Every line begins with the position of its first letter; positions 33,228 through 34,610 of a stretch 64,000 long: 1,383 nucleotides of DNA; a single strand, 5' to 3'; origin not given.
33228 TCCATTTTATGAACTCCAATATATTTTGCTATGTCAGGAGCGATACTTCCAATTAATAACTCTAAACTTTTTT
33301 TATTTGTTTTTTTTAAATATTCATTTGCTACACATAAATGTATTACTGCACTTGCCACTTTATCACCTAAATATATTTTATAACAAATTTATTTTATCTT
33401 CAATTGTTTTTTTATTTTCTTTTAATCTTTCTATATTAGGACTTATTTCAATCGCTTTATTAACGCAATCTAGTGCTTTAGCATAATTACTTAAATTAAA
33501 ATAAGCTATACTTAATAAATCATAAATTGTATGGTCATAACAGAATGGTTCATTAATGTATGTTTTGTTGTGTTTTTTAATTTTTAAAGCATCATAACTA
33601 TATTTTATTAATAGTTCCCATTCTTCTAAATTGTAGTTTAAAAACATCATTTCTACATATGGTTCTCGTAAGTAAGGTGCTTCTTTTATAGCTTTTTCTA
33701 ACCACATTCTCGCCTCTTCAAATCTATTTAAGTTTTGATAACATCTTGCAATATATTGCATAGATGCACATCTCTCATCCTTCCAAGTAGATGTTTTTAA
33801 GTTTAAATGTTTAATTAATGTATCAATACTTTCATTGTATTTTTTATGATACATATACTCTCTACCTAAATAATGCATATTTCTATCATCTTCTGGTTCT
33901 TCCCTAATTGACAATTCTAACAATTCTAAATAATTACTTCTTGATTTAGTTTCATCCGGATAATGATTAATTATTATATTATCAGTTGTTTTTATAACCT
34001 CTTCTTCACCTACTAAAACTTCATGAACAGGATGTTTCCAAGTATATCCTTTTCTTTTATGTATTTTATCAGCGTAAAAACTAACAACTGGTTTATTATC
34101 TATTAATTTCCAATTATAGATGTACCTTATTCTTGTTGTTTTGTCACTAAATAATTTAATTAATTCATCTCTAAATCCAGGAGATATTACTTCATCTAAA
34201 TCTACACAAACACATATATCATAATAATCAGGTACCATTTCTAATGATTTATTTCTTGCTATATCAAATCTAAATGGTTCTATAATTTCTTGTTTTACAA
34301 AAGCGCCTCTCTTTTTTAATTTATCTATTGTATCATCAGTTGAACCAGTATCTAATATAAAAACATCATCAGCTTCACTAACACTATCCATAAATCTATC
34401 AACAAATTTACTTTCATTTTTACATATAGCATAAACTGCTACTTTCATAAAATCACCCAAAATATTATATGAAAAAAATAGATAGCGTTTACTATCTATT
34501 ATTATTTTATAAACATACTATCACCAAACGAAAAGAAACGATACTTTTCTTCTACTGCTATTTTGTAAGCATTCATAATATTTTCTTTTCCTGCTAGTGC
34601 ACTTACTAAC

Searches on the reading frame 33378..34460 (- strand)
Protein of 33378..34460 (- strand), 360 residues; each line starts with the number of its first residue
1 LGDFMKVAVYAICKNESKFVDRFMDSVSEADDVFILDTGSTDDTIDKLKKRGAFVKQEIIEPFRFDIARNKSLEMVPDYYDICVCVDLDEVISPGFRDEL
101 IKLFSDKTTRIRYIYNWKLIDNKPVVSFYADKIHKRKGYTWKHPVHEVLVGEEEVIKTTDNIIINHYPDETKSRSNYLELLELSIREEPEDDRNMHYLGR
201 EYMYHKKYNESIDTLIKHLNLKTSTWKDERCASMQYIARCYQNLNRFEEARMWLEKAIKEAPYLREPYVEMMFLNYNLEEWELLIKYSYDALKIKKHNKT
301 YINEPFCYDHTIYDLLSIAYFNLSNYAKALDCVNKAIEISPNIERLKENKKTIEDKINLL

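Call 83: search_protein_families(library=pfam, proteins=[window:33378-34460:-], max_evalue=0.001)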
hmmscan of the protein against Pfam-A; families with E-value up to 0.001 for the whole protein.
window:33378-34460:- (360 aa): 10 families
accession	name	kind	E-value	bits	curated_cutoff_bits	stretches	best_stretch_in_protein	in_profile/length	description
PF07719.23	TPR_2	-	8.2e-13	47.8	27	1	312-342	3-33/34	Tetratricopeptide repeat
PF00515.34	TPR_1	-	4e-10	39.5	27.8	1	319-342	10-33/34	Tetratricopeptide repeat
PF13181.12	TPR_8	-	6e-10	38.9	25.7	0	237-262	7-32/34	Tetratricopeptide repeat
PF13424.12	TPR_12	-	2.8e-08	34.3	30.1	0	202-258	13-72/77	Tetratricopeptide repeat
PF14853.12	Fis1_TPR_C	-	6.7e-06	26.6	25.3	1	315-358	6-49/53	Fis1 C-terminal tetratricopeptide repeat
PF00535.33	Glycos_transf_2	-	1.7e-05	25.2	23.3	1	12-108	5-107/168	Glycosyl transferase family 2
PF13374.12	TPR_10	-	1.7e-05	25.1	27.5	0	232-258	3-29/42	Tetratricopeptide repeat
PF13428.12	TPR_14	-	1.9e-05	25.3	23.5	0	235-268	5-38/44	Tetratricopeptide repeat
PF23558.1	TPR_P4H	-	9.3e-05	22.9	27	0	305-355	37-87/91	Prolyl 4-hydroxylase peptide-substrate-binding domain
PF12895.13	ANAPC3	-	0.00019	22.1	27.2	0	180-257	11-82/82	Anaphase-promoting complex, cyclosome, subunit 3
